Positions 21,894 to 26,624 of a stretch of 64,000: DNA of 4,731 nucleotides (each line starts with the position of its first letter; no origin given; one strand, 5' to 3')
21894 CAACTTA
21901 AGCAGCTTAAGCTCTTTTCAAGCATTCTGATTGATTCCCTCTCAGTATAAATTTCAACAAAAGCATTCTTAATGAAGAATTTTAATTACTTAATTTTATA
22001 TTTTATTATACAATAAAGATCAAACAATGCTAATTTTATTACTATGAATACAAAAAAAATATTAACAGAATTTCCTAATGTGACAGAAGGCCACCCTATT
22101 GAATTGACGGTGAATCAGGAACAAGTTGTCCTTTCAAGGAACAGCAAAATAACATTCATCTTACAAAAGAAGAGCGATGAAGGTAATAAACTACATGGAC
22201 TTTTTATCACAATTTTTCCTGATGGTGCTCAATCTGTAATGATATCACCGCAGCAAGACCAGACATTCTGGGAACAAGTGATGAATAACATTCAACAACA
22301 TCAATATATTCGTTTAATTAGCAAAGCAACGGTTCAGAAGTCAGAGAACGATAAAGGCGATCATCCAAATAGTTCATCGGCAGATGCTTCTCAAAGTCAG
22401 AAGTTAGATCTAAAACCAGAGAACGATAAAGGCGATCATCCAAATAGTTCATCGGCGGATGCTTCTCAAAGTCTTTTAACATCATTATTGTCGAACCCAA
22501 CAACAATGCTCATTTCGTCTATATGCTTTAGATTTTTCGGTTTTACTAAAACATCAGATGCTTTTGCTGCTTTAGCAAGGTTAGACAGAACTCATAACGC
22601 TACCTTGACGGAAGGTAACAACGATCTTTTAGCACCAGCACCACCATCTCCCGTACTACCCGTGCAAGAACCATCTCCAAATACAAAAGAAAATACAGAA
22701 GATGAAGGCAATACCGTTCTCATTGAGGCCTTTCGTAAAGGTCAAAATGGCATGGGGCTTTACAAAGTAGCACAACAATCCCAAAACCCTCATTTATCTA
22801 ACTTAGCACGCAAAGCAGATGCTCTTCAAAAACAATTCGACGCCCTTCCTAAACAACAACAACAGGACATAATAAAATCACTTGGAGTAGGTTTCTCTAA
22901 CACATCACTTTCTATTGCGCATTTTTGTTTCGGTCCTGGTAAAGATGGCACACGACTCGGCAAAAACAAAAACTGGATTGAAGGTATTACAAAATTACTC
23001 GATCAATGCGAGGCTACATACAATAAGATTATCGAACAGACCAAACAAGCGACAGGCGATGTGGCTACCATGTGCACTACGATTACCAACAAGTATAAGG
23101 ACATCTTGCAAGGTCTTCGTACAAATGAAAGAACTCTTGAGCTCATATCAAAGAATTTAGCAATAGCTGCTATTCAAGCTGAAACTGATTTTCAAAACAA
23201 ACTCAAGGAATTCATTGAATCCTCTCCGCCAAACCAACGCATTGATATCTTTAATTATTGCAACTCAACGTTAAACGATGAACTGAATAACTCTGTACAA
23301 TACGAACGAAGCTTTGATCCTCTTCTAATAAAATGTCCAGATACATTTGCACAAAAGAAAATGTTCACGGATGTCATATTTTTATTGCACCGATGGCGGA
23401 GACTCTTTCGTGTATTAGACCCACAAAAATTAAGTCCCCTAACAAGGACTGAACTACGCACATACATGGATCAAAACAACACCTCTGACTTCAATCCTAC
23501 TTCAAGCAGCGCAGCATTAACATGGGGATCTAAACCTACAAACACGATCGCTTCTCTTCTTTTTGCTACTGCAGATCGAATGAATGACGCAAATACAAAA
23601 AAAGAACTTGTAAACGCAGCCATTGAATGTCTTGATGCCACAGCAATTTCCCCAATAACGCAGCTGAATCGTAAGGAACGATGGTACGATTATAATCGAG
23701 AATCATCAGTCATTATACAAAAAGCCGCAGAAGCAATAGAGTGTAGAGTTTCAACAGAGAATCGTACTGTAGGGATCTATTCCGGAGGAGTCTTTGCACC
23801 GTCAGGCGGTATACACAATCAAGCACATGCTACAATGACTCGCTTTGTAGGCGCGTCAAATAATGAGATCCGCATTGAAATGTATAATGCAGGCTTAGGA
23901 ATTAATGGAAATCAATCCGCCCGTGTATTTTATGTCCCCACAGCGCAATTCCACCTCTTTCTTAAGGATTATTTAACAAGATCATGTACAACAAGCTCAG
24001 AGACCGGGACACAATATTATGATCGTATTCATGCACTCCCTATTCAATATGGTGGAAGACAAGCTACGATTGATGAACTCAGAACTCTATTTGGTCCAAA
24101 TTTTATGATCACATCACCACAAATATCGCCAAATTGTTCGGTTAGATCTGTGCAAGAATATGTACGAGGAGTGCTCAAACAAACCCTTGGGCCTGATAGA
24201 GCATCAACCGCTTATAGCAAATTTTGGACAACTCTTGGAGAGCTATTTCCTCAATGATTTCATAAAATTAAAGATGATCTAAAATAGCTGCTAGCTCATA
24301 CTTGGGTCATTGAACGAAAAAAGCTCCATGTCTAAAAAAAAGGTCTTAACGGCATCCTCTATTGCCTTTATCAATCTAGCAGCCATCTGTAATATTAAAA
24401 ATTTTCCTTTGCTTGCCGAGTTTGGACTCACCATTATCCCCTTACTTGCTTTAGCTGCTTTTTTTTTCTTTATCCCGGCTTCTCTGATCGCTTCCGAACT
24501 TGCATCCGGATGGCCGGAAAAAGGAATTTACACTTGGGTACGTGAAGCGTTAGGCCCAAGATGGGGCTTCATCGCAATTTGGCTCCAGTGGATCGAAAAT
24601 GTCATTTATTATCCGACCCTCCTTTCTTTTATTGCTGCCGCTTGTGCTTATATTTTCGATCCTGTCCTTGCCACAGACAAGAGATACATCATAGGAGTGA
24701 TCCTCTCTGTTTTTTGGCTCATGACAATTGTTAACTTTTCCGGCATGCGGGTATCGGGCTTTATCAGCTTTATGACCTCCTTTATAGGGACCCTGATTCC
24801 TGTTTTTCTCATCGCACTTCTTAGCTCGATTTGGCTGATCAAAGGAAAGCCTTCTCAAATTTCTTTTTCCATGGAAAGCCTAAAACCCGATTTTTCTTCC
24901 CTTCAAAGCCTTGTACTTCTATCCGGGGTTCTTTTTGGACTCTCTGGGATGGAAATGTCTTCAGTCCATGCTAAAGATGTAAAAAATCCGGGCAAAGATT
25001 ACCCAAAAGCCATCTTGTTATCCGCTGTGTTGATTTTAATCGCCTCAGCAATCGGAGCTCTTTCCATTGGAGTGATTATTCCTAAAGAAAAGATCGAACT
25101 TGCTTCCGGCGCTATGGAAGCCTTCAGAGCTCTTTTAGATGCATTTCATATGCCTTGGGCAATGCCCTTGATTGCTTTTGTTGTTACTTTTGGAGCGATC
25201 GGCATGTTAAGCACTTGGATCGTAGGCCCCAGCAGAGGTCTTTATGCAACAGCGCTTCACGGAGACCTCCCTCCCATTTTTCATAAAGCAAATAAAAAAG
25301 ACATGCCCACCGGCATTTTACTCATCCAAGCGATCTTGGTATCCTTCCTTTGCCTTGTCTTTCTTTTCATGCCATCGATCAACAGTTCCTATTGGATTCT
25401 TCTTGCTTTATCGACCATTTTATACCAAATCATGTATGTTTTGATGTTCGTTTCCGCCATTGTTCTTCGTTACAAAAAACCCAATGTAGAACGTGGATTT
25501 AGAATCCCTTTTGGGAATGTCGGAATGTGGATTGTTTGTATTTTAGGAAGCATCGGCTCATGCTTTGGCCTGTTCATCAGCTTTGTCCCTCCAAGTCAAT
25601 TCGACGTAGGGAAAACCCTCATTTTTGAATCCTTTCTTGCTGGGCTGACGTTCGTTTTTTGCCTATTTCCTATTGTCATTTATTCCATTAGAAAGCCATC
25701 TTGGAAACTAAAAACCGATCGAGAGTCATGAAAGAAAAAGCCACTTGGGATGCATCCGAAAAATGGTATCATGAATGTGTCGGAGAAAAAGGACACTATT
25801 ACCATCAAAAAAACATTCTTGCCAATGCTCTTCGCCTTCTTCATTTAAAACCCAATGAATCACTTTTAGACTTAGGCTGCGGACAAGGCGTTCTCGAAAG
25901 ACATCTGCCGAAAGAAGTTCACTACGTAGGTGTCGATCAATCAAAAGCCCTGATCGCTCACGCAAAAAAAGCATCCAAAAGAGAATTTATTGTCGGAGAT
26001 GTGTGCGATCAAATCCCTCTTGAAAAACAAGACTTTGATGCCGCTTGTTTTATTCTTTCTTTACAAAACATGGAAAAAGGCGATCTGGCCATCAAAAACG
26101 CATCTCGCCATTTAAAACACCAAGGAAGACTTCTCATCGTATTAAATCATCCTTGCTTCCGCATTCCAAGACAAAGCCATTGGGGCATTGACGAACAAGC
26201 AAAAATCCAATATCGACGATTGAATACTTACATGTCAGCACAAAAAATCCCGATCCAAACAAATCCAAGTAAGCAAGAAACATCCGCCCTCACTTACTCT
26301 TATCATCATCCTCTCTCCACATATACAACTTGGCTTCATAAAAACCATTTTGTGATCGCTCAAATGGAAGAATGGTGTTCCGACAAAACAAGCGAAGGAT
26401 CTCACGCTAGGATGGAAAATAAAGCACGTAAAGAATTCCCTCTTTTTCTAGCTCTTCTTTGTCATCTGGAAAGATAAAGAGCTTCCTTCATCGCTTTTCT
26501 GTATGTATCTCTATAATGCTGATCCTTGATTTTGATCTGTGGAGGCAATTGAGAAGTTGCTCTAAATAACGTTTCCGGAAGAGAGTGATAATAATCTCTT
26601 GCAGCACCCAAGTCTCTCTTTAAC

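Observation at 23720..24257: Unassigned C-terminal His/Glu/Gln/Cys domain in the 737-aa orphan protein, paralogous to the MORN protein C-terminus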

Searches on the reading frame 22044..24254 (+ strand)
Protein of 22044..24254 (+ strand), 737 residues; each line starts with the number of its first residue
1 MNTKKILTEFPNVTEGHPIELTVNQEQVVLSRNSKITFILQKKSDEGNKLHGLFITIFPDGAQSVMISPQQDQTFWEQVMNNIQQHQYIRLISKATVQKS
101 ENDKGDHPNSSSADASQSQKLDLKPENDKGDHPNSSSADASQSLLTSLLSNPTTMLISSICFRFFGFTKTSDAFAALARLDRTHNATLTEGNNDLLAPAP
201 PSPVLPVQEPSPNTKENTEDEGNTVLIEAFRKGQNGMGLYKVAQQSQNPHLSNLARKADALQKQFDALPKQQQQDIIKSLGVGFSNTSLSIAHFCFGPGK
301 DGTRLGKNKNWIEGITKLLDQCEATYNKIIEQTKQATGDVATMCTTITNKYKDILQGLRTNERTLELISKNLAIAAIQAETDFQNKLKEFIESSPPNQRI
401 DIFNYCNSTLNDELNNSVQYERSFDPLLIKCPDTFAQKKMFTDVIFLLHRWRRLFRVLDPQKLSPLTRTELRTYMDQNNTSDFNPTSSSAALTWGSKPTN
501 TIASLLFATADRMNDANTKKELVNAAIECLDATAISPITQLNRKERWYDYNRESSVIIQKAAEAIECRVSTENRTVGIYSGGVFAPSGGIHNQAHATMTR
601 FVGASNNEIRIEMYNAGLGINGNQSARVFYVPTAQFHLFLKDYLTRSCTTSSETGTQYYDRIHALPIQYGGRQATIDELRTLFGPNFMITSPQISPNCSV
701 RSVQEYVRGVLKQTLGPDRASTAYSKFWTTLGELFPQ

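Call 4: search_protein_families(library=pfam, proteins=[window:22044-24254:+], max_evalue=1)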
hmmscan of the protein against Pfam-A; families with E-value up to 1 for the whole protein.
window:22044-24254:+ (737 aa): 1 family
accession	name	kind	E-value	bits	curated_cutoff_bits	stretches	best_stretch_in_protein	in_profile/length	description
PF09957.15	VapB_antitoxin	-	0.23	11.8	23.4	1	506-528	11-33/47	Bacterial antitoxin of type II TA system, VapB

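Call 5: find_homologous_proteins(query=window:22044-24254:+)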
Query window:22044-24254:+ (737 aa): 1 proteins with E <= 0.001 among 8000 candidates.
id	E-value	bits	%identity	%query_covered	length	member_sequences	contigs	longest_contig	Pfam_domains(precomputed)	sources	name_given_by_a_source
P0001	0.0e+0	1674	100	100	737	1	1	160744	-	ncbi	-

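Call 6: search_solved_structures(query=window:22044-24254:+, max_evalue=10)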
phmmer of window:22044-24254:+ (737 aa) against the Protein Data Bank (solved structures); distinct sequences matched with E-value up to 10: 1.
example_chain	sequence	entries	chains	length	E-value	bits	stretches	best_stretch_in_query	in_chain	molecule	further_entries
4az1_A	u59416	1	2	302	1.2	10.3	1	131-189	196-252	TYROSINE SPECIFIC PROTEIN PHOSPHATASE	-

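Call 8: find_encoding_contigs(protein=P0001, flank=2000, max_places=3)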
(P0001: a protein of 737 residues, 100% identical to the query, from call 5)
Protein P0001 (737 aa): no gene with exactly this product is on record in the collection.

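Call 16: search_protein_representatives(protein=window:22044-24254:+)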
Query: 737 residues. Proteins with E-value up to 0.001 (for the whole library): 1; up to 1e-10: 1; up to 1e-30: 1. The best 1 are listed.
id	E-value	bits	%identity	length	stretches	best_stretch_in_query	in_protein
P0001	0.0e+00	1673.9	100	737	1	1-737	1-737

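Call 18: list_cluster_members(proteins=[window:22044-24254:+, window:47085-48854:-, window:26924-28747:+])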
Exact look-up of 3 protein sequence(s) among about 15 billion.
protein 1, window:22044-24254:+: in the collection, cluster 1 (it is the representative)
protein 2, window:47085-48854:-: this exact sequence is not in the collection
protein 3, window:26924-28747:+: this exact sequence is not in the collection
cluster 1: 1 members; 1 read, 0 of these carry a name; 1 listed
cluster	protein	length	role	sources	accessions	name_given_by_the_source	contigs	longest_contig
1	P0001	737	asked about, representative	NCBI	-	-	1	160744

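Call 72: search_protein_families(library=ncbifam, proteins=[window:22044-24254:+], max_evalue=1)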
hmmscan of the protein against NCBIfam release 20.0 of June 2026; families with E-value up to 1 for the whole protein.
window:22044-24254:+ (737 aa): 1 family
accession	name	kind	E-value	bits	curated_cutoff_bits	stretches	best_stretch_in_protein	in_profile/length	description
TIGR03849.2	arch_ComA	equivalog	0.0043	16.5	280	1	214-283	145-214/241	phosphosulfolactate synthase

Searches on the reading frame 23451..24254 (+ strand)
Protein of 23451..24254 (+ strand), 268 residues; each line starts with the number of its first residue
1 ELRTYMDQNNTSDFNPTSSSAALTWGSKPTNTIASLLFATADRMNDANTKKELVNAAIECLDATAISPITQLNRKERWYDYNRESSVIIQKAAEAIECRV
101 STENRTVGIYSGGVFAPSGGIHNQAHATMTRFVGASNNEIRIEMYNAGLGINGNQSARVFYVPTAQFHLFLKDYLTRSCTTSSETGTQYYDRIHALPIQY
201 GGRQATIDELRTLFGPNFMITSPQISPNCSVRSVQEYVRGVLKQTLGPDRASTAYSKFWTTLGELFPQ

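Call 20: search_solved_structures(query=A1, max_evalue=10)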
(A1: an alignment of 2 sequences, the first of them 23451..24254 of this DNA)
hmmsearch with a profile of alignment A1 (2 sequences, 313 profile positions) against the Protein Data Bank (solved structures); distinct sequences matched with E-value up to 10: 1.
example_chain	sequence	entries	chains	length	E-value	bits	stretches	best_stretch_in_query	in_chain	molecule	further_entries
4v8p_BN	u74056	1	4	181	1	11.5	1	255-305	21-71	RPL18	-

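Call 22: search_solved_structures(query=window:23451-24254:+, max_evalue=10)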
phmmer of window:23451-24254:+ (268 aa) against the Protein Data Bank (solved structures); distinct sequences matched with E-value up to 10: 2.
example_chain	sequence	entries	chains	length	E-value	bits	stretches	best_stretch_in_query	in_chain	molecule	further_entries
6ubi_B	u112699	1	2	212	0.49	12.8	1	177-224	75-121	VRC34.05 light chain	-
5j6o_A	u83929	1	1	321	0.98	11.8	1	154-238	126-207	Putative polyketide synthase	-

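Call 30: predict_structure(protein=window:23451-24254:+)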
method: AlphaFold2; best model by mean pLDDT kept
length: 268 residues; sequences in the alignment: 1
mean_pLDDT: 39.5   pTM: 0.24
mean pLDDT of the five models: 39.5, 39.0, 37.9, 35.9, 33.1
residues with pLDDT >= 90: 0; 70-90: 0; 50-70: 59; < 50: 209
segments of 3 or more residues with pLDDT < 50: 1-3, 12-29, 62-210, 213-230, 241-246, 264-268
pLDDT, mean of each block of 10 residues (from residue 1): 49 43 44 55 56 55 34 27 21 24 28 27 30 35 34 32 32 35 35 35 46 44 39 52 51 61 44
secondary structure, 60 per line:
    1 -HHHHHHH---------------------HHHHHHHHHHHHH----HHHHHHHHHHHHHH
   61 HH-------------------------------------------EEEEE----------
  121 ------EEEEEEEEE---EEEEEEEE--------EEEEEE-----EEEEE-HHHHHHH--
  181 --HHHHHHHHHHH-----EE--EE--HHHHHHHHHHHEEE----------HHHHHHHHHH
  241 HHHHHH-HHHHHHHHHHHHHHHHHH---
elements in order: H2-8 H30-42 H47-62 E106-110 E127-135 E139-146 E155-160 E166-170 H172-178 H183-193 H207-217 E218-220 H231-246 H248-265

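Call 33: search_protein_families(library=pfam, proteins=[window:23451-24254:+], max_evalue=10)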
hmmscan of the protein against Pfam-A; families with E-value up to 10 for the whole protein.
window:23451-24254:+ (268 aa): 1 family
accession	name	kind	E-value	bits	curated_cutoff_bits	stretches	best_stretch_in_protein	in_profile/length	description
PF09957.15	VapB_antitoxin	-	0.074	13.4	23.4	1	37-59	11-33/47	Bacterial antitoxin of type II TA system, VapB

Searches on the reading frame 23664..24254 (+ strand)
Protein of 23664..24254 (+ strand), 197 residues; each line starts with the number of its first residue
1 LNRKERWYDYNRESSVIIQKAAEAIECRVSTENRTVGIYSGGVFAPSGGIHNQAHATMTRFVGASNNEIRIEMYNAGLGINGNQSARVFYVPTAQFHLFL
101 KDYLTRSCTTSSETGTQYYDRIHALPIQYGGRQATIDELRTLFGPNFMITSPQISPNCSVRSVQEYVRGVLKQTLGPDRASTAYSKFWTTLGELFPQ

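Call 33: search_protein_families(library=pfam, proteins=[window:23664-24254:+], max_evalue=10)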
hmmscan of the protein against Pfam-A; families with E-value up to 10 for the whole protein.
window:23664-24254:+ (197 aa): 0 families

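Call 36: find_homologous_proteins(query=A3, max_evalue=10)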
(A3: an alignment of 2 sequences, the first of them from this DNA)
Query A3 (2 sequences): 561 candidates shared short words with the query, none scored E <= 10.

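Call 51: search_dna_similar(query=window:23664-24254:+, collection=plasmids, mode=protein, max_evalue=1, max_rows=10)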
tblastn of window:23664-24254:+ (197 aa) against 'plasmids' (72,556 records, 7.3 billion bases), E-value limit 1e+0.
No match.

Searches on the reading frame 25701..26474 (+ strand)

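Call 14: search_protein_families(library=pfam, proteins=[window:25701-26474:+], max_evalue=0.001)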
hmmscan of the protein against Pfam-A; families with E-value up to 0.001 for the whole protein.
window:25701-26474:+ (258 aa): 9 families
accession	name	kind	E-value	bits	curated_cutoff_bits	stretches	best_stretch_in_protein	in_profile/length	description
PF08241.18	Methyltransf_11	-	9e-15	55.5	21.2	1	56-146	1-95/95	Methyltransferase domain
PF13649.12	Methyltransf_25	-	2.6e-13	50.9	27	1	56-142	2-97/97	Methyltransferase domain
PF13847.12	Methyltransf_31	-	1.4e-12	48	27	1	50-146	2-109/145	Methyltransferase domain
PF08242.18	Methyltransf_12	-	1.2e-10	42.4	30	1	56-144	1-98/98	Methyltransferase domain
PF13489.12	Methyltransf_23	-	4.4e-10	40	27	1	38-148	8-118/164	Methyltransferase domain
PF05175.20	MTS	-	1.8e-06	28.2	23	1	46-150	24-142/170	Methyltransferase small domain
PF05148.21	Methyltransf_8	-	0.00012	22.4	27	1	40-146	60-156/219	Hypothetical methyltransferase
PF01135.25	PCMT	-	0.00021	21.6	20.3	1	32-94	54-120/210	Protein-L-isoaspartate(D-aspartate) O-methyltransferase (PCMT)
PF02353.26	CMAS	-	0.00029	20.7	27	1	36-93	47-106/273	Mycolic acid cyclopropane synthetase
